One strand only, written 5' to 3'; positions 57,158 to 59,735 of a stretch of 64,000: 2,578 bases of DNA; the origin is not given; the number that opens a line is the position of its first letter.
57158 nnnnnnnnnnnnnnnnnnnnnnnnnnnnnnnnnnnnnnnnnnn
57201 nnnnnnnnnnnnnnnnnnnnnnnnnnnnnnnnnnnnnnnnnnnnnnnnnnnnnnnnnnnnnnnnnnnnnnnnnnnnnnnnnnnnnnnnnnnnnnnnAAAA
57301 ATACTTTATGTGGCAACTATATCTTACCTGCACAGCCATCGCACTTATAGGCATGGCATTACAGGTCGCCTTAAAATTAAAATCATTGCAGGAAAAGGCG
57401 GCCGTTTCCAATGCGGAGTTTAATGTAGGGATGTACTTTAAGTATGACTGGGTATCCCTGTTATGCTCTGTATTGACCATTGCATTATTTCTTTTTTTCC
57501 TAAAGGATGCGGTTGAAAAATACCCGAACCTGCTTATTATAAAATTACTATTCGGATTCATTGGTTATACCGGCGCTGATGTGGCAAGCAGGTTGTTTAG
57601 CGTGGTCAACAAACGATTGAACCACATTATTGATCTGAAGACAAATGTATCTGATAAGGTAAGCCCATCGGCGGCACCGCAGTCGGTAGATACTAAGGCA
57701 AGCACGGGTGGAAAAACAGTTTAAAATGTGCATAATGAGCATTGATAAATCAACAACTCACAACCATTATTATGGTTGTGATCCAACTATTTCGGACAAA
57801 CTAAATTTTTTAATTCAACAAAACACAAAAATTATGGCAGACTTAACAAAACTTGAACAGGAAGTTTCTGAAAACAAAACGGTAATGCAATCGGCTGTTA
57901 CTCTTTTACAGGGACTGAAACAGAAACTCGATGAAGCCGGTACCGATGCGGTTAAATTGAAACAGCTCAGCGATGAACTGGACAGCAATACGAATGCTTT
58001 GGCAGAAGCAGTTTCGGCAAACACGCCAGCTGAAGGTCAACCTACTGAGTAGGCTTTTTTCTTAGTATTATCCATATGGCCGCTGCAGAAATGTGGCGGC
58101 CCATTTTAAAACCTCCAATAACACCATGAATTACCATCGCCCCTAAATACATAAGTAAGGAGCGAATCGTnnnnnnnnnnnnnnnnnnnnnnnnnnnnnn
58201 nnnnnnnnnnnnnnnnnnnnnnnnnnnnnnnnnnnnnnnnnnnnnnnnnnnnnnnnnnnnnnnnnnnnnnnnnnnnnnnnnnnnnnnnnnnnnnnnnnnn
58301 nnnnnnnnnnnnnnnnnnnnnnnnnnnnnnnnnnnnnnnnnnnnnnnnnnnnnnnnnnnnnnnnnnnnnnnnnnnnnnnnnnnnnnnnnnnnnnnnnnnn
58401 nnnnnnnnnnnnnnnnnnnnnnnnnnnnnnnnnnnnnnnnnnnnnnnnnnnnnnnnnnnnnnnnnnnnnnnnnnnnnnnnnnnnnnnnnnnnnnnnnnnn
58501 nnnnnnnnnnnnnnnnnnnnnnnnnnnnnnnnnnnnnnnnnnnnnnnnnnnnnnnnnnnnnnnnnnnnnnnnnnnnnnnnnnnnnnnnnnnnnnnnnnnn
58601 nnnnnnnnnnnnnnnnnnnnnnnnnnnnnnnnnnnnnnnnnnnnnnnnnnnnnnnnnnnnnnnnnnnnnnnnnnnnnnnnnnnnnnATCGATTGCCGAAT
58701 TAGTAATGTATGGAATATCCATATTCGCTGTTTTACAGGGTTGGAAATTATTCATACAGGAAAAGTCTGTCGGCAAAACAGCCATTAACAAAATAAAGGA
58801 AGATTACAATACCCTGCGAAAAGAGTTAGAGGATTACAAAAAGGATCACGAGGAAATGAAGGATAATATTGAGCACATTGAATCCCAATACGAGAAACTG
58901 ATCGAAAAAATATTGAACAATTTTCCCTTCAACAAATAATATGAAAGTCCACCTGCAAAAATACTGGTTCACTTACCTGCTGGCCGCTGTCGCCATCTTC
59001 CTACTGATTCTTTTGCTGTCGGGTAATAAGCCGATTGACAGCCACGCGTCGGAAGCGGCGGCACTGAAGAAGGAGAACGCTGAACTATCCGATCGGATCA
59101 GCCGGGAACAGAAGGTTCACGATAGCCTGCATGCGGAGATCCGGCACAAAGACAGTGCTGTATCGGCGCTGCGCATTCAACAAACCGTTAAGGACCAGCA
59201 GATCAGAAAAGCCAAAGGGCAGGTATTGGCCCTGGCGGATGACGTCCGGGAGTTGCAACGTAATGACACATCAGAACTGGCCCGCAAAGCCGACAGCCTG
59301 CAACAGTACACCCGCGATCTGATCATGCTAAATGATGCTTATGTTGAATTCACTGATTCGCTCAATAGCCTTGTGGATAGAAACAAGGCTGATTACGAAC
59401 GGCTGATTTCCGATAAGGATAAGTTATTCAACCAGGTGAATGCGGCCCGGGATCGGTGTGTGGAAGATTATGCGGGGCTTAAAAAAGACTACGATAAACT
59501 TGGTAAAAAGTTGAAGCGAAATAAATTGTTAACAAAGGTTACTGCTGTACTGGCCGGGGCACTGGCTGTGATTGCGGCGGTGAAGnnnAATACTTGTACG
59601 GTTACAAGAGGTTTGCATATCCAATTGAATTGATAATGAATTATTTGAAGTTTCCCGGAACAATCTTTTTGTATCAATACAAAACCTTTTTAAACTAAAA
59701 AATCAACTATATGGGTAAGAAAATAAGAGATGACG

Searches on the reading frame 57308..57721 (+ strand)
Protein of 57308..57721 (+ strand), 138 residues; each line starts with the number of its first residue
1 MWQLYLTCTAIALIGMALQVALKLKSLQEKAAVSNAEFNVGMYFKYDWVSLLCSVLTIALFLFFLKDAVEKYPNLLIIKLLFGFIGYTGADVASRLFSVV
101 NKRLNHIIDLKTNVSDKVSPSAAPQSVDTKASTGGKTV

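Call 75: search_protein_families(library=pfam, proteins=[window:57308-57721:+], max_evalue=0.05)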
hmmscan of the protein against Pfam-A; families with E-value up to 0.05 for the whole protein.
window:57308-57721:+ (138 aa): 1 family
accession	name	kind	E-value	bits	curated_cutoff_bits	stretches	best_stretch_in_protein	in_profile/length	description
PF23022.3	6TM_1st_PGAP2IP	-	0.036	14.6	27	0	50-117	30-97/156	PGAP2IP, first transmembrane domain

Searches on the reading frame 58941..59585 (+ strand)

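Call 75: search_protein_families(library=pfam, proteins=[window:58941-59585:+], max_evalue=0.05)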
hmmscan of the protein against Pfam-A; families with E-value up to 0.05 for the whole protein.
window:58941-59585:+ (215 aa): 4 families
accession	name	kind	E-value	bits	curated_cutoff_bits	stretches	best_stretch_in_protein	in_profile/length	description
PF24555.1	CC4_CEP85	-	0.001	19.9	27.3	1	29-79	15-65/85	Centrosomal protein of 85 kDa-like, CC4 coiled-coil domain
PF19745.5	FUT8_N_cat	-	0.016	14.4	27.6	1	7-185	7-177/499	Alpha-(1,6)-fucosyltransferase N- and catalytic domains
PF03840.19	SecG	-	0.02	15.4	29.2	0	189-213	41-65/70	Preprotein translocase SecG subunit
PF24319.2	DUF7491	-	0.031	14.9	30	0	74-123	16-64/90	Coiled-coil region of unknown function (DUF7491)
